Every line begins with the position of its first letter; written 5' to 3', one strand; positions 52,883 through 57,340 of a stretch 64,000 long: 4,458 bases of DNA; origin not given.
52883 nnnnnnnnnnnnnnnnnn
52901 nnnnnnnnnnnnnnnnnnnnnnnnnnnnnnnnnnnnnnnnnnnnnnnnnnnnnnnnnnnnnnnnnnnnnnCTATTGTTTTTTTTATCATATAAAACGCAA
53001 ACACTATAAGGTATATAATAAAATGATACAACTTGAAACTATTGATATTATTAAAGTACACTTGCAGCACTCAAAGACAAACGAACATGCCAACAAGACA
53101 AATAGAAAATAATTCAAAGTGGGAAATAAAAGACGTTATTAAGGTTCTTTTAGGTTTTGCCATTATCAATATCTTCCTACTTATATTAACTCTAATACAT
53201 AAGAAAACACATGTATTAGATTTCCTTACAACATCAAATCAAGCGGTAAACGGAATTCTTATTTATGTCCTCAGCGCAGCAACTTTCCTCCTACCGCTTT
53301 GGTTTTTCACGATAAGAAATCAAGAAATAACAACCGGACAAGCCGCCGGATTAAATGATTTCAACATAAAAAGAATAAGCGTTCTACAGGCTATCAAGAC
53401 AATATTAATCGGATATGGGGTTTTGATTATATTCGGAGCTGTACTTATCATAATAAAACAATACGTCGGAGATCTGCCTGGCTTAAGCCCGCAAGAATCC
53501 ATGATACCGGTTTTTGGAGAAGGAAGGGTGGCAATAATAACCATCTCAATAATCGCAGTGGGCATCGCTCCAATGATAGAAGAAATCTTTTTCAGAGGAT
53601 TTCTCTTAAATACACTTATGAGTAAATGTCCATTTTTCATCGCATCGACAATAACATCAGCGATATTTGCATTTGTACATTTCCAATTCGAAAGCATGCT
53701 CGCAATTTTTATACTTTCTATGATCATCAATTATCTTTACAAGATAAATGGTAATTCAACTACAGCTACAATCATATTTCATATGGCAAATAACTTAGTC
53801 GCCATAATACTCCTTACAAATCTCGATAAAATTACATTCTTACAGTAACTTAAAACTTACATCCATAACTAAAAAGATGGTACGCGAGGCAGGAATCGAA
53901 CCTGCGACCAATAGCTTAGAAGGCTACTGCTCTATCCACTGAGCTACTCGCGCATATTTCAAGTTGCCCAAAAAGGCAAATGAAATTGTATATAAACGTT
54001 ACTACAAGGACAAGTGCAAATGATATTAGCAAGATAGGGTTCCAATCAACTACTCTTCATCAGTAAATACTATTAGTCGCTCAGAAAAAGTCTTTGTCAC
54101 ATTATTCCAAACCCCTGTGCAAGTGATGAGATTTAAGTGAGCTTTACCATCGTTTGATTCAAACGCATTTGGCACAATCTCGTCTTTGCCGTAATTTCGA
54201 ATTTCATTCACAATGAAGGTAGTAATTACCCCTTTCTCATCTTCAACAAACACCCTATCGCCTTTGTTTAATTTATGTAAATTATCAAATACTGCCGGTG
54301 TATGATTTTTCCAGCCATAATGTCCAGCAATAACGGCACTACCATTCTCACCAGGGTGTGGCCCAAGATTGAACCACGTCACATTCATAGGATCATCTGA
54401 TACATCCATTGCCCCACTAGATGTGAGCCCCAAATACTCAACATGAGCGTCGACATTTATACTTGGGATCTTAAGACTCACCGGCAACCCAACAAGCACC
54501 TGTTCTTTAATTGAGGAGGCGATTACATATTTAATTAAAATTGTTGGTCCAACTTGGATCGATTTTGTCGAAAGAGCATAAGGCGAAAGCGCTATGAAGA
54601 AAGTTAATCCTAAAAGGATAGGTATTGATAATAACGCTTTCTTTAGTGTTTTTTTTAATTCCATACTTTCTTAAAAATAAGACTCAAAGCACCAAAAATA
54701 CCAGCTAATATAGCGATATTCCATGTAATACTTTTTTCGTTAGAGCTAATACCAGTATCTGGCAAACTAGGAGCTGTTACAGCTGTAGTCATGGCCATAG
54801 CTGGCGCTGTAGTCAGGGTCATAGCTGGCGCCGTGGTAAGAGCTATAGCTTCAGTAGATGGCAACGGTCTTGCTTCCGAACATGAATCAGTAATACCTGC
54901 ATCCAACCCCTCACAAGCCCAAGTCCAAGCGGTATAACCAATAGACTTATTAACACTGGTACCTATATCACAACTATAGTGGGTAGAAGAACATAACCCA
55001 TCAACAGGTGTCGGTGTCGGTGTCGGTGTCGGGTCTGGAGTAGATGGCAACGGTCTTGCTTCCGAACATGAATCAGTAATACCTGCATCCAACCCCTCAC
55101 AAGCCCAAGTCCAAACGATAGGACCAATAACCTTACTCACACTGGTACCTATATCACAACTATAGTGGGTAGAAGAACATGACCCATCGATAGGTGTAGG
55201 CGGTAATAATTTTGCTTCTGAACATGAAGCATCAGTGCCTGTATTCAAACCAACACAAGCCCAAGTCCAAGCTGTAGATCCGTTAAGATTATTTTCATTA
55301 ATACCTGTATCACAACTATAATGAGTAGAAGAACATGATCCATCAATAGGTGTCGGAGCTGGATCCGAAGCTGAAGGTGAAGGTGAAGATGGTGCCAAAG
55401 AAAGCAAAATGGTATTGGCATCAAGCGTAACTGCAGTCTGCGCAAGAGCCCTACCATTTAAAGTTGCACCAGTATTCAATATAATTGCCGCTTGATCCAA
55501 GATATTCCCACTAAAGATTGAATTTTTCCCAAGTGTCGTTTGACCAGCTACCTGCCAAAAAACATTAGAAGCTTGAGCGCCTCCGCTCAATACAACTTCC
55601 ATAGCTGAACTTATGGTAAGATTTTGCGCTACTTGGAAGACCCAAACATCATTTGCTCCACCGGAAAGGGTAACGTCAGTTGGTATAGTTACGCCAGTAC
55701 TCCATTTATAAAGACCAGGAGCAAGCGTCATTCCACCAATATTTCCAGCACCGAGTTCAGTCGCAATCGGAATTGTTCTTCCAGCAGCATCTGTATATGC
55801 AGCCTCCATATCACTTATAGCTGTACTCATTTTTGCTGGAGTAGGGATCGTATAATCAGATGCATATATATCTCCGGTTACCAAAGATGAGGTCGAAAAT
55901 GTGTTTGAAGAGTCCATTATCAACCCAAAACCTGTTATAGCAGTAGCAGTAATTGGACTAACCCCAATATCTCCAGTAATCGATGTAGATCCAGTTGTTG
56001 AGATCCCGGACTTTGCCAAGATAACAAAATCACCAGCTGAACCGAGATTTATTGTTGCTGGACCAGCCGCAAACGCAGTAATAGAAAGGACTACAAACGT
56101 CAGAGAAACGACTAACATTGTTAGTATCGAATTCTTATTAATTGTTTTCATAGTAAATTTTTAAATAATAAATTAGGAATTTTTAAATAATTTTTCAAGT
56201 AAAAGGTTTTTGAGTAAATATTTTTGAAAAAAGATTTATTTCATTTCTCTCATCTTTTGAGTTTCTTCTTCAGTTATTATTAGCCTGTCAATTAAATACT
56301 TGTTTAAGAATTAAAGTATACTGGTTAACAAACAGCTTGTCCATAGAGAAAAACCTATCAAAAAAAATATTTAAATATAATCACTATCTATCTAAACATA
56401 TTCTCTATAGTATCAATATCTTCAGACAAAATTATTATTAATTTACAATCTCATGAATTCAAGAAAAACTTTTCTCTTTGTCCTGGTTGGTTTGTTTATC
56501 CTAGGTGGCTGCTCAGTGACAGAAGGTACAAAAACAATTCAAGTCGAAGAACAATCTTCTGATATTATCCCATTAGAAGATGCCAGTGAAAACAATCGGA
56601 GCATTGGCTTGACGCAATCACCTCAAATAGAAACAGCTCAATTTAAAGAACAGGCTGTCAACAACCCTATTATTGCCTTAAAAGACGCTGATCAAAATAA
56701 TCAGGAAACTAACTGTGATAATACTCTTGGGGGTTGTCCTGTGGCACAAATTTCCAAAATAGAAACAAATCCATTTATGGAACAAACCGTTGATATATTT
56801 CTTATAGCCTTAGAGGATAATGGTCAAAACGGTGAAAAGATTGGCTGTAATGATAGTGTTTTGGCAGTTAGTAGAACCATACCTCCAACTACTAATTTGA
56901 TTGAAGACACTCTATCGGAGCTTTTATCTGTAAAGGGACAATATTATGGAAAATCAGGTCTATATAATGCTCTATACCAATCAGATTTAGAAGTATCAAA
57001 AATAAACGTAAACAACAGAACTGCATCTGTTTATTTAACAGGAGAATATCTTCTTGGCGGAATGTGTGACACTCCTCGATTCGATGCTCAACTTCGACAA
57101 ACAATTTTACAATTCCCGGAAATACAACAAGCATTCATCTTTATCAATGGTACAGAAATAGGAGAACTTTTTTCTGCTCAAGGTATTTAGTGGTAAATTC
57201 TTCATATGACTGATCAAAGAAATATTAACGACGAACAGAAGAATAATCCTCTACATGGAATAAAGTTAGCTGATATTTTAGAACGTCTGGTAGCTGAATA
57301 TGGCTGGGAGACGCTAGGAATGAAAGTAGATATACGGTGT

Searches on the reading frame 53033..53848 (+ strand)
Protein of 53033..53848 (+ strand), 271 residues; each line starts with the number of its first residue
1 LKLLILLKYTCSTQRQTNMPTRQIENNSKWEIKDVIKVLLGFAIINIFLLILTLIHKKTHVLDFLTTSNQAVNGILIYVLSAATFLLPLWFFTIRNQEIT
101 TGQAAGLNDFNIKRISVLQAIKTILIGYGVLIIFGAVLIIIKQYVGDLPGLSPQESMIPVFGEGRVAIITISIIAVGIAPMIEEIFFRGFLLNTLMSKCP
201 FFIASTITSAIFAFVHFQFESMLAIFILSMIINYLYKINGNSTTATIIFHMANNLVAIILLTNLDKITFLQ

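Call 9: search_protein_families(library=pfam, proteins=[window:53033-53848:+], max_evalue=0.001)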
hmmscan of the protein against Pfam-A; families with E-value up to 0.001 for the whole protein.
window:53033-53848:+ (271 aa): 1 family
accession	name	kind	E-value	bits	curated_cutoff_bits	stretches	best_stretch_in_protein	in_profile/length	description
PF02517.21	Rce1-like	-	9.4e-16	58.3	22.4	1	169-256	5-93/93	Type II CAAX prenyl endopeptidase Rce1-like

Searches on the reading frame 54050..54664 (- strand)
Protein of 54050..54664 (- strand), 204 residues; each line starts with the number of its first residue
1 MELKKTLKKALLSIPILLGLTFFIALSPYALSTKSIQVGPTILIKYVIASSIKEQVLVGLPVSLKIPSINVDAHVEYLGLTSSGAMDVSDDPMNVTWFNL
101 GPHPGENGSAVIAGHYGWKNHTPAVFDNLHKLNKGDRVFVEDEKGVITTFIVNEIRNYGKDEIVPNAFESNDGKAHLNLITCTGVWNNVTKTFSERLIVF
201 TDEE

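Call 9: search_protein_families(library=pfam, proteins=[window:54050-54664:-], max_evalue=0.001)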
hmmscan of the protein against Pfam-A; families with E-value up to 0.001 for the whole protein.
window:54050-54664:- (204 aa): 1 family
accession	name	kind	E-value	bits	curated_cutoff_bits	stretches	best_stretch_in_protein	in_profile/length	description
PF04203.18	Sortase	-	2.9e-22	79.2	26.6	1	64-202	1-123/125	Sortase domain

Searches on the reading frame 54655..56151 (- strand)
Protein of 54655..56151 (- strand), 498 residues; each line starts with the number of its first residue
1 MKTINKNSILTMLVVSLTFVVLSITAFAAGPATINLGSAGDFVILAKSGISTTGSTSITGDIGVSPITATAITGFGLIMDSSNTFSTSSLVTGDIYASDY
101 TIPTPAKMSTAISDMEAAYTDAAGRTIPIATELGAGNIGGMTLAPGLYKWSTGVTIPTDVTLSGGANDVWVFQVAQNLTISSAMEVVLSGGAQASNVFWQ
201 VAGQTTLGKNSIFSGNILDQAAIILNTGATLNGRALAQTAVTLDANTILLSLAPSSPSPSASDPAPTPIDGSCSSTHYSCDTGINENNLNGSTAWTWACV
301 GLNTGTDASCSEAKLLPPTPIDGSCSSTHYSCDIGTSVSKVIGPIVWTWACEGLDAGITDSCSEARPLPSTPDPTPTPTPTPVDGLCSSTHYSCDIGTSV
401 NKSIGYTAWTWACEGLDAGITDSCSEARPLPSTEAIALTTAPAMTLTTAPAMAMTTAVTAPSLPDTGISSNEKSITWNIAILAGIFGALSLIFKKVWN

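Call 9: search_protein_families(library=pfam, proteins=[window:54655-56151:-], max_evalue=0.001)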
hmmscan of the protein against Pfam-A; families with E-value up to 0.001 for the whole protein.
window:54655-56151:- (498 aa): 1 family
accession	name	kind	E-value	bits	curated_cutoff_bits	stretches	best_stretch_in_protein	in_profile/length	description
PF11999.13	Ice_binding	-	8.2e-80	267.8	28.7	1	44-248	1-207/208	Ice-binding-like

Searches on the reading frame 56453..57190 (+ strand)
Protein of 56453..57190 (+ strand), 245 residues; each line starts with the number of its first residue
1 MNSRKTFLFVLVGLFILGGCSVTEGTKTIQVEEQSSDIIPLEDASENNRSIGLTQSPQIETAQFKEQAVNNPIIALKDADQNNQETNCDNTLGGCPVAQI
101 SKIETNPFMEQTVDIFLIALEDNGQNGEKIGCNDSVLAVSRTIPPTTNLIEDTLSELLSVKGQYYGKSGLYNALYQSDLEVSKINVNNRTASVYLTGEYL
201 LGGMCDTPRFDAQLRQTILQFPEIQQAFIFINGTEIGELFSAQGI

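Call 9: search_protein_families(library=pfam, proteins=[window:56453-57190:+], max_evalue=0.001)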
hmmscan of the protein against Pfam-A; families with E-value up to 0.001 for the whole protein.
window:56453-57190:+ (245 aa): 1 family
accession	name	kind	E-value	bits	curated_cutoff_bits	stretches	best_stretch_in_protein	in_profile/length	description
PF10646.14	Germane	-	2.8e-07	31.6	23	1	140-235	19-115/117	Sporulation and spore germination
